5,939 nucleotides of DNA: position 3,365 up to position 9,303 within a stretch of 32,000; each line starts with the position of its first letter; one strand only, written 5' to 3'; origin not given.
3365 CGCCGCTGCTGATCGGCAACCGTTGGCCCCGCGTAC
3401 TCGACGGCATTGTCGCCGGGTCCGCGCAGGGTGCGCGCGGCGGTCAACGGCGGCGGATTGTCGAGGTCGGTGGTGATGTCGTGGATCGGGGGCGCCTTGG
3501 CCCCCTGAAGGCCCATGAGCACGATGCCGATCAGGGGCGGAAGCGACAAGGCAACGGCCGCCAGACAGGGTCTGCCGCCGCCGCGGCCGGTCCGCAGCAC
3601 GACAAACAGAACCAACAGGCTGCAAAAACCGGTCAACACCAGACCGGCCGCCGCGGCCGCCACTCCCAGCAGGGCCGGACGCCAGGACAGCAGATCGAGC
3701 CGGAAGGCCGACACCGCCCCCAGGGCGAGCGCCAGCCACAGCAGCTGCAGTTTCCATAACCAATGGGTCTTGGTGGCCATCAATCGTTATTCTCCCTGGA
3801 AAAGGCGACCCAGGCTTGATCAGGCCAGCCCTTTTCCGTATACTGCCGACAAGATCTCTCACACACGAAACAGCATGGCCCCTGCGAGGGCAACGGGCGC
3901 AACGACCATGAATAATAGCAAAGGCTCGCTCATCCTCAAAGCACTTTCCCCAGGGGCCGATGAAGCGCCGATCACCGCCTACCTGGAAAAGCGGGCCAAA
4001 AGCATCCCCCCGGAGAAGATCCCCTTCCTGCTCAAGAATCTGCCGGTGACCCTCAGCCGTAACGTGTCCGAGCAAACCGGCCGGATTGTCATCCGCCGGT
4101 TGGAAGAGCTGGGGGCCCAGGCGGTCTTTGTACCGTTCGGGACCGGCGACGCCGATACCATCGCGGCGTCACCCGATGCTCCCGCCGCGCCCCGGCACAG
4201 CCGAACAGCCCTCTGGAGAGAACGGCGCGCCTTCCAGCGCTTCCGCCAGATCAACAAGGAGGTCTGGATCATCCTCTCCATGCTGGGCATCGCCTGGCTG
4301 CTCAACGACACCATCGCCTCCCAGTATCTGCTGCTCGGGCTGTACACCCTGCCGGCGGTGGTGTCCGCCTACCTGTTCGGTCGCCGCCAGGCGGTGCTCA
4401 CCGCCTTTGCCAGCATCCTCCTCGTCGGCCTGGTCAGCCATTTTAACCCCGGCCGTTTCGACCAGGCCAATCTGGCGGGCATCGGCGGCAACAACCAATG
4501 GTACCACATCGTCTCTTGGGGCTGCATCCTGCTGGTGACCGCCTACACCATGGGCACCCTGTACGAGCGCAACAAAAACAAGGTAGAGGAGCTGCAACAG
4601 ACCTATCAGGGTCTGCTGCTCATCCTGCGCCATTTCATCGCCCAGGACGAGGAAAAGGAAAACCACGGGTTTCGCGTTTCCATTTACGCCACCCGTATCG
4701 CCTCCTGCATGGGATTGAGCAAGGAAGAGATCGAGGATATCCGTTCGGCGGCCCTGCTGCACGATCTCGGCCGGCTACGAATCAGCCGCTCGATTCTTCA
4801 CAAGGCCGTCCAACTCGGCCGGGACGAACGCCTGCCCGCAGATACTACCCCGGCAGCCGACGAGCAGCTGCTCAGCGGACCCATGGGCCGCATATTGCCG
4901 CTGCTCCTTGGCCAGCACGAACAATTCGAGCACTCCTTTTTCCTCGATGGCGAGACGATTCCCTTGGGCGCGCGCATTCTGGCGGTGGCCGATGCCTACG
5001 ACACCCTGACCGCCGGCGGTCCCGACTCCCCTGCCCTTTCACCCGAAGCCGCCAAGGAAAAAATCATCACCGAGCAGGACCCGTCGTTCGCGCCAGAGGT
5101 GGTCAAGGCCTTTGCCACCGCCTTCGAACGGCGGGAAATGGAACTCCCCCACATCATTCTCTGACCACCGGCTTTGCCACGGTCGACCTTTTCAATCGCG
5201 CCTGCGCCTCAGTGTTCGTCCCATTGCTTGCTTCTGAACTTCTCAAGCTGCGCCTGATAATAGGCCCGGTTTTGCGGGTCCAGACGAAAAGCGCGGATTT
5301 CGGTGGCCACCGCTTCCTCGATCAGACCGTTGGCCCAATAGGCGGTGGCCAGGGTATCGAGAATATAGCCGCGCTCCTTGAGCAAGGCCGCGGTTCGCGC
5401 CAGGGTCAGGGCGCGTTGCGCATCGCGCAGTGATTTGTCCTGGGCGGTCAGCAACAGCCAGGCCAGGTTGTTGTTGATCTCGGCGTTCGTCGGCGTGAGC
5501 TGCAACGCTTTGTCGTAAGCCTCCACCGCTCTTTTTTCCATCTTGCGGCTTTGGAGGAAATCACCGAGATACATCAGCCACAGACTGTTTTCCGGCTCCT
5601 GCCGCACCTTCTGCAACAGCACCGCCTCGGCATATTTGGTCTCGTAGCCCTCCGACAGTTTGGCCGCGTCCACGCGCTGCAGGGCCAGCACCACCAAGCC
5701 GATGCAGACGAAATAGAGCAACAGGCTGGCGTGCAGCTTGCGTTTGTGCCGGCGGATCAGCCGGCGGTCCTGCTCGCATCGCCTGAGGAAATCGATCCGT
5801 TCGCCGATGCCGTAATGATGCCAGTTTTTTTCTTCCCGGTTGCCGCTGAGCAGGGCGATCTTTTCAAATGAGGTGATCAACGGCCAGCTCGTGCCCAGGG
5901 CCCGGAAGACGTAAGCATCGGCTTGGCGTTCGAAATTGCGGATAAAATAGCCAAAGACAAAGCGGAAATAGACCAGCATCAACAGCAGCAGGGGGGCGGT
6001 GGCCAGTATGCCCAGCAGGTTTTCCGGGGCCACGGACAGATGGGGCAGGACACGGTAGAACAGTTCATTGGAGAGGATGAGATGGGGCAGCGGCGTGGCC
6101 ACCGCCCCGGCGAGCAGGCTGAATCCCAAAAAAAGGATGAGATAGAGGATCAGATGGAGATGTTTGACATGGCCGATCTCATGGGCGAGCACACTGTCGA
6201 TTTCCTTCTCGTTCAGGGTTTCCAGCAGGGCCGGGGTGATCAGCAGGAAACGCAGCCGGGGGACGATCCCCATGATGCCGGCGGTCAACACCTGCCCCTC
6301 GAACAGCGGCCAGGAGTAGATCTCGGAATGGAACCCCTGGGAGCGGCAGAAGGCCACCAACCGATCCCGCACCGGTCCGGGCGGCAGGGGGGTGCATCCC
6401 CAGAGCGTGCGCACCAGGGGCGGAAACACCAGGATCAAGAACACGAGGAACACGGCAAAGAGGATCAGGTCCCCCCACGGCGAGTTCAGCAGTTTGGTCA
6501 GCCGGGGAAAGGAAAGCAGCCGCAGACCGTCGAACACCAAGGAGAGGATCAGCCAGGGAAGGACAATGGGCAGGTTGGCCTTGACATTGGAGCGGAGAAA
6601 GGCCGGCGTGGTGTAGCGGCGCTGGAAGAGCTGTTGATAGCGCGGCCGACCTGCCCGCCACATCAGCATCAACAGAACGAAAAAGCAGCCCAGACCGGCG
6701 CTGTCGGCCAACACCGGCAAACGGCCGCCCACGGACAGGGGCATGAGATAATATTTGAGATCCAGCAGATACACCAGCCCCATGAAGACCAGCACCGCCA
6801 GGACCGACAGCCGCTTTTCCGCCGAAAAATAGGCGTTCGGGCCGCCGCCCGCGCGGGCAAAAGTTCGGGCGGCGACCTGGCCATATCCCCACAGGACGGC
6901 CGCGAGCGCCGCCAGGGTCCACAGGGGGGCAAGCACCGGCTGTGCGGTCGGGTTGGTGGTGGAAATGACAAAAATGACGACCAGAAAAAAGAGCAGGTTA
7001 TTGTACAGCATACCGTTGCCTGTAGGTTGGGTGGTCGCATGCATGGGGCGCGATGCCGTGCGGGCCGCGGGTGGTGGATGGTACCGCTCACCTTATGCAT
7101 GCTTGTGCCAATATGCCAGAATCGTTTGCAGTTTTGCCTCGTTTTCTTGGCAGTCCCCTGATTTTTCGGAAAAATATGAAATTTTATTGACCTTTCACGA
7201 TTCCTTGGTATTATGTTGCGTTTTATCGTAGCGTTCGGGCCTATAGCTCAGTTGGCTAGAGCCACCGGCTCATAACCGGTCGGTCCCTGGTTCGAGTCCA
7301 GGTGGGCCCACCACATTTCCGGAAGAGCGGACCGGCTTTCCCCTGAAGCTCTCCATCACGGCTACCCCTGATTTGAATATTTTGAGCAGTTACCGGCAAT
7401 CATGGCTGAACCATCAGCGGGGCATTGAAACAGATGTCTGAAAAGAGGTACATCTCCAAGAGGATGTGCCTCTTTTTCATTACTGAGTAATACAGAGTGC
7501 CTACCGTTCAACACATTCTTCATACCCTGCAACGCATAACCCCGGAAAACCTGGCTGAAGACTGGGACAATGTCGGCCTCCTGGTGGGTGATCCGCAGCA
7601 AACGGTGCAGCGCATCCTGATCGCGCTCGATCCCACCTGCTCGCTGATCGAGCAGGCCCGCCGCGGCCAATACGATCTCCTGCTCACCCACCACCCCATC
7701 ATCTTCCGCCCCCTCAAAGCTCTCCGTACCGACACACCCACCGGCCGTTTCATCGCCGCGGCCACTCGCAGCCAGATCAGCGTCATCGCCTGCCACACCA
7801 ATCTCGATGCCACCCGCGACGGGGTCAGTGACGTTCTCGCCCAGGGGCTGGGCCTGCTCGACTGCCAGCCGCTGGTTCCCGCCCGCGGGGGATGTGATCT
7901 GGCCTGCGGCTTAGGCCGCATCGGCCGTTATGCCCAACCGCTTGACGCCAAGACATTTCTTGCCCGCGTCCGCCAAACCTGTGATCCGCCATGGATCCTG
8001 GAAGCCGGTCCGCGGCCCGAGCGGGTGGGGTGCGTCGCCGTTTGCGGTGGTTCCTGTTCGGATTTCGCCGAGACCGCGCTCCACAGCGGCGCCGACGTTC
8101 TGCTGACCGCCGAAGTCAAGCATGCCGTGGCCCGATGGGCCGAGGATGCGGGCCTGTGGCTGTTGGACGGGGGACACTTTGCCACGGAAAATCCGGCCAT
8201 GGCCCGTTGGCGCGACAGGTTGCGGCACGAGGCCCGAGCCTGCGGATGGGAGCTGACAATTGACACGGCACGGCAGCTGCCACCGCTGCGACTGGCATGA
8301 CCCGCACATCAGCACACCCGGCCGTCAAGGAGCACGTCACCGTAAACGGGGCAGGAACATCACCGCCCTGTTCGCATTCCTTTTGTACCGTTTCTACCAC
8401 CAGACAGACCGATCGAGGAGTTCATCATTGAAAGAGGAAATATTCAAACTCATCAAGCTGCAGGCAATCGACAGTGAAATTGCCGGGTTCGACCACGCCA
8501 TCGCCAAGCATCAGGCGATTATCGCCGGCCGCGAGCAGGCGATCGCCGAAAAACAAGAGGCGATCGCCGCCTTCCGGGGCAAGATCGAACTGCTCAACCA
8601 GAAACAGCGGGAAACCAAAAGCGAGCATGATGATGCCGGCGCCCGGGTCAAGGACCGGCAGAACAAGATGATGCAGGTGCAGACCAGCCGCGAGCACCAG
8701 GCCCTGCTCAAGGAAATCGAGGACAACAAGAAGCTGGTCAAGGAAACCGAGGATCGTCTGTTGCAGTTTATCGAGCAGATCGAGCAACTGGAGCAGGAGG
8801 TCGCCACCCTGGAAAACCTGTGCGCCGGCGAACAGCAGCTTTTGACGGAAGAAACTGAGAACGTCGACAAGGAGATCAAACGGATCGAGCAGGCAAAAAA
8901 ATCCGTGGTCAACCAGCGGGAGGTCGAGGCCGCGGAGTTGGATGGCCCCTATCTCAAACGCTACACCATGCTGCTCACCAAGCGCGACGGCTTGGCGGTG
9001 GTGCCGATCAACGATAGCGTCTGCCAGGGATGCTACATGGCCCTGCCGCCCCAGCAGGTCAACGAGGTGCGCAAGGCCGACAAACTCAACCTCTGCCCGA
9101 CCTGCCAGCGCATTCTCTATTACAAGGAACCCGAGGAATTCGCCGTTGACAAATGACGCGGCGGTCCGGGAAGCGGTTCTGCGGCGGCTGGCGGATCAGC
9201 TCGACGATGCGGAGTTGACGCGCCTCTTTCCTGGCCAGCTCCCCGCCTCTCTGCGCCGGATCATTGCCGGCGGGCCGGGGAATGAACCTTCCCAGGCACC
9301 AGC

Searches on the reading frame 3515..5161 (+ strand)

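Call 84: search_protein_families(library=pfam, proteins=[window:3515-5161:+], max_evalue=0.001)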
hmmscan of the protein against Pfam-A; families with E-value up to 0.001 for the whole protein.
window:3515-5161:+ (549 aa): 4 families
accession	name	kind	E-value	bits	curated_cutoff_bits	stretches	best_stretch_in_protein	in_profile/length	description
PF13487.12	HD_5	-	3.3e-15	56.7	27.2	1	383-523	16-164/170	HD domain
PF01966.28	HD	-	4.5e-09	37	22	1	383-497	3-115/116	HD domain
PF05231.19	MASE1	-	8e-05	22.3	29.8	1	244-317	192-265/299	MASE1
PF08668.18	HDOD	-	0.00033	20.6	22.9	1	383-436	97-148/196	HDOD domain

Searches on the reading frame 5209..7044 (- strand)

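Call 84: search_protein_families(library=pfam, proteins=[window:5209-7044:-], max_evalue=0.001)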
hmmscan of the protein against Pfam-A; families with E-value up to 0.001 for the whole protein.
window:5209-7044:- (611 aa): 8 families
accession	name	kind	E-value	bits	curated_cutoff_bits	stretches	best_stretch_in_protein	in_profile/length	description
PF01435.24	Peptidase_M48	-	1.7e-10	41.5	20.3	1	237-386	19-154/186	Peptidase family M48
PF23914.1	TPR_CcmH_CycH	-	2.6e-06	27.8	42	1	478-547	41-111/158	Cytochrome c-type biogenesis protein H TPR domain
PF13414.12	TPR_11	-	5.3e-06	26.5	26.8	1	506-528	13-35/42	TPR repeat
PF13431.12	TPR_17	-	1.1e-05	25.7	24.4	1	509-538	1-25/34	Tetratricopeptide repeat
PF07719.23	TPR_2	-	2.8e-05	24.4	27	0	490-520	4-34/34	Tetratricopeptide repeat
PF13181.12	TPR_8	-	0.00024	21.4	25.7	0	493-520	7-34/34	Tetratricopeptide repeat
PF14559.12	TPR_19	-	0.00048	20.8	25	0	504-536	8-40/68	Tetratricopeptide repeat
PF13429.12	TPR_15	-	0.0005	20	26.2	1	472-547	134-207/280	Tetratricopeptide repeat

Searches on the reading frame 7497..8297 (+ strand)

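Call 84: search_protein_families(library=pfam, proteins=[window:7497-8297:+], max_evalue=0.001)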
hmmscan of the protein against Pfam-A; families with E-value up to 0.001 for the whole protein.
window:7497-8297:+ (267 aa): 1 family
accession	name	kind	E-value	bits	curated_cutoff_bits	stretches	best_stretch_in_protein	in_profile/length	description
PF01784.24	DUF34_NIF3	-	1.5e-69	234.9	23.4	1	3-255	2-247/256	Duf34/NIF3 (NGG1p interacting factor 3)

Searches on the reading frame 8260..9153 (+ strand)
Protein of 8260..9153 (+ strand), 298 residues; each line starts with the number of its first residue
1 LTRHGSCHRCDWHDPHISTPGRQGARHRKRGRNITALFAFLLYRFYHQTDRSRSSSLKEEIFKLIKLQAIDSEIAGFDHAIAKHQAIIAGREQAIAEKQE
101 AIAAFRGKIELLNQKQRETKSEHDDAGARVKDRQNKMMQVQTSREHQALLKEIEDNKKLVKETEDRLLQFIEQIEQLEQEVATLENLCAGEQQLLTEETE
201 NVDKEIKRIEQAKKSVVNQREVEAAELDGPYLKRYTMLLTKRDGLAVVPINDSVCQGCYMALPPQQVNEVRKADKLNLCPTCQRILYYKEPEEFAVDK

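Call 84: search_protein_families(library=pfam, proteins=[window:8260-9153:+], max_evalue=0.001)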
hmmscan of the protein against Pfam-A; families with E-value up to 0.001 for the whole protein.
window:8260-9153:+ (298 aa): 2 families
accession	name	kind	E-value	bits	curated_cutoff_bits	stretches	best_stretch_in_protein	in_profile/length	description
PF02591.20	Zn_ribbon_9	-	4e-14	52.9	29.1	1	254-286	1-33/33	C4-type zinc ribbon domain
PF24481.2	CT398_CC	-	2.8e-08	34.3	27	1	67-238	1-175/180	CT398-like coiled coil hairpin domain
